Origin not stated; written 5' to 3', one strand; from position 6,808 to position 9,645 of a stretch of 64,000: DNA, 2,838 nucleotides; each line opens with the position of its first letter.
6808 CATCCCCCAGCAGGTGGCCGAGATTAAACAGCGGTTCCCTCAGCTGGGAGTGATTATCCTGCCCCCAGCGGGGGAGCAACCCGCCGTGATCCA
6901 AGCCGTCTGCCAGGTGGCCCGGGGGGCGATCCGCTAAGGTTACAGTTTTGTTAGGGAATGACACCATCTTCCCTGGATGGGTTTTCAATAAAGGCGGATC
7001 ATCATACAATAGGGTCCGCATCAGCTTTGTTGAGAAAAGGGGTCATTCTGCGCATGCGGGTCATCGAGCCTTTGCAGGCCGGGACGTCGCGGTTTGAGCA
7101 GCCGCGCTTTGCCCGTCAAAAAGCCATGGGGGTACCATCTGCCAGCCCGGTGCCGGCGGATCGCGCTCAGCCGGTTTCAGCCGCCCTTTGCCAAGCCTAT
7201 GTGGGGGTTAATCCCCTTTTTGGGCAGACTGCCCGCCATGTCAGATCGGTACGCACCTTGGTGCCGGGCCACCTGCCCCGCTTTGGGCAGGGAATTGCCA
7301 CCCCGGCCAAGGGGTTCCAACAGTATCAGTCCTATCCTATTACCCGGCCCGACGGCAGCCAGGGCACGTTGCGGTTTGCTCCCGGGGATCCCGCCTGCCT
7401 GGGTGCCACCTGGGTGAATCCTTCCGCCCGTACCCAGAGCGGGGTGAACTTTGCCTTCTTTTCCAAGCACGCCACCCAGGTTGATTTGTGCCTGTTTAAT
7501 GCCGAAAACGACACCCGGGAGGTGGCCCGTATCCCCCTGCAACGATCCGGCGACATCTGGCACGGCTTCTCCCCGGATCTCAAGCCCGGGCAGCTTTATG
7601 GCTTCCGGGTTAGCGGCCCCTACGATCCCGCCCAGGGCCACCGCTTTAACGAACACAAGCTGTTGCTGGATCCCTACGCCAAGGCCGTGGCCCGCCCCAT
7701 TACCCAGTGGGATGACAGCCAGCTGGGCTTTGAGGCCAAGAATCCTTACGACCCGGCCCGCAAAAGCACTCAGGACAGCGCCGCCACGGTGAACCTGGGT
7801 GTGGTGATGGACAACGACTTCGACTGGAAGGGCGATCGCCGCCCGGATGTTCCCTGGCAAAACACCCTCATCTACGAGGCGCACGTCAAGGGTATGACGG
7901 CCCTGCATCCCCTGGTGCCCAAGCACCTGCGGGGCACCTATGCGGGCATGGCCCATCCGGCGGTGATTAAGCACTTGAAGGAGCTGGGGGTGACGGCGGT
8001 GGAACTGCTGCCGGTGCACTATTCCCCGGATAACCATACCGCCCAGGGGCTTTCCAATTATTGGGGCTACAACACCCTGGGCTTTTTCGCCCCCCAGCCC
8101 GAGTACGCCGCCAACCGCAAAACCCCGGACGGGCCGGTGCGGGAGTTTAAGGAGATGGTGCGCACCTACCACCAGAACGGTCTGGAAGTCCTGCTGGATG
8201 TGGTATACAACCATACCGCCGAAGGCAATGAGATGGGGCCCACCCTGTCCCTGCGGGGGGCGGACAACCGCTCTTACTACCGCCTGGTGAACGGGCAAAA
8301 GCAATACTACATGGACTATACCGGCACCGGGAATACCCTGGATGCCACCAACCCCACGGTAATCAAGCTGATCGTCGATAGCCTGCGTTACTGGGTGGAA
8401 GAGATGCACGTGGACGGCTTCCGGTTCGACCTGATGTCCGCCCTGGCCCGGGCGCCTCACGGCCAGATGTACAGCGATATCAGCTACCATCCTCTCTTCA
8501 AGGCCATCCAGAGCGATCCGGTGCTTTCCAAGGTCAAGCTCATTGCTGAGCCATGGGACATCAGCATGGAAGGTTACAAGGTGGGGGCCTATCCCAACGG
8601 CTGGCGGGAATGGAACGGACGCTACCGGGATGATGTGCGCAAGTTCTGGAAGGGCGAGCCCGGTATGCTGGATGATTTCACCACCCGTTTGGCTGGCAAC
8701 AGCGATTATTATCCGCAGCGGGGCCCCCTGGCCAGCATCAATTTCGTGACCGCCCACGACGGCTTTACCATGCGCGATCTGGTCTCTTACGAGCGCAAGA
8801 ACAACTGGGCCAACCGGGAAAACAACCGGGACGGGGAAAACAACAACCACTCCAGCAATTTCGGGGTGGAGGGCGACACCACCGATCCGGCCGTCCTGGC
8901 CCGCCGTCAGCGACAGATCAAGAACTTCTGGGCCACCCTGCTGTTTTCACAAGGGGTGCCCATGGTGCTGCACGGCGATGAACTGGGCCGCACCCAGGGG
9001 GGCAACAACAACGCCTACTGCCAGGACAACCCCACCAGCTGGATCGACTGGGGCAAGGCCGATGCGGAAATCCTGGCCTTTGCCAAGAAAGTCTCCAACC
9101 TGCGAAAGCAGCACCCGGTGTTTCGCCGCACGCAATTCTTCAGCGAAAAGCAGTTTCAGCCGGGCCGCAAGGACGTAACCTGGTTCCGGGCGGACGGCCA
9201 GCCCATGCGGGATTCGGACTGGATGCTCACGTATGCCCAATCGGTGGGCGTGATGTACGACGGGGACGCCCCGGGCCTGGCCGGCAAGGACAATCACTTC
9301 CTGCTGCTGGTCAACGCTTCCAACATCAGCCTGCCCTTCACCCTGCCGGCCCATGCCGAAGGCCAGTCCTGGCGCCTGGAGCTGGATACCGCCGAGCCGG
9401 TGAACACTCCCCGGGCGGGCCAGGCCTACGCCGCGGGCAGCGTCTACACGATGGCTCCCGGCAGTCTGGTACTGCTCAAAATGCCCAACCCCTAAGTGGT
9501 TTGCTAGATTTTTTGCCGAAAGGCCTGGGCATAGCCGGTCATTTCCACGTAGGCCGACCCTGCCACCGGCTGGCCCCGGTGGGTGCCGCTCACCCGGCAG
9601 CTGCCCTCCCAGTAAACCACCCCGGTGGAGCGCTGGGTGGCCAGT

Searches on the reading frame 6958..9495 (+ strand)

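Call 32: search_protein_families(library=pfam, proteins=[window:6958-9495:+], max_evalue=0.01)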
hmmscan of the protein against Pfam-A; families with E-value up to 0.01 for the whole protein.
window:6958-9495:+ (845 aa): 2 families
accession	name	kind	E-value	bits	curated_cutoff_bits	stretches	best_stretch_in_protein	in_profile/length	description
PF00128.31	Alpha-amylase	-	5e-19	69.3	22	2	337-425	25-97/446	Alpha amylase, catalytic domain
PF02922.24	CBM_48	-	7.5e-17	61.9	22.4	1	148-241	2-83/83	Carbohydrate-binding module 48 (Isoamylase N-terminal domain)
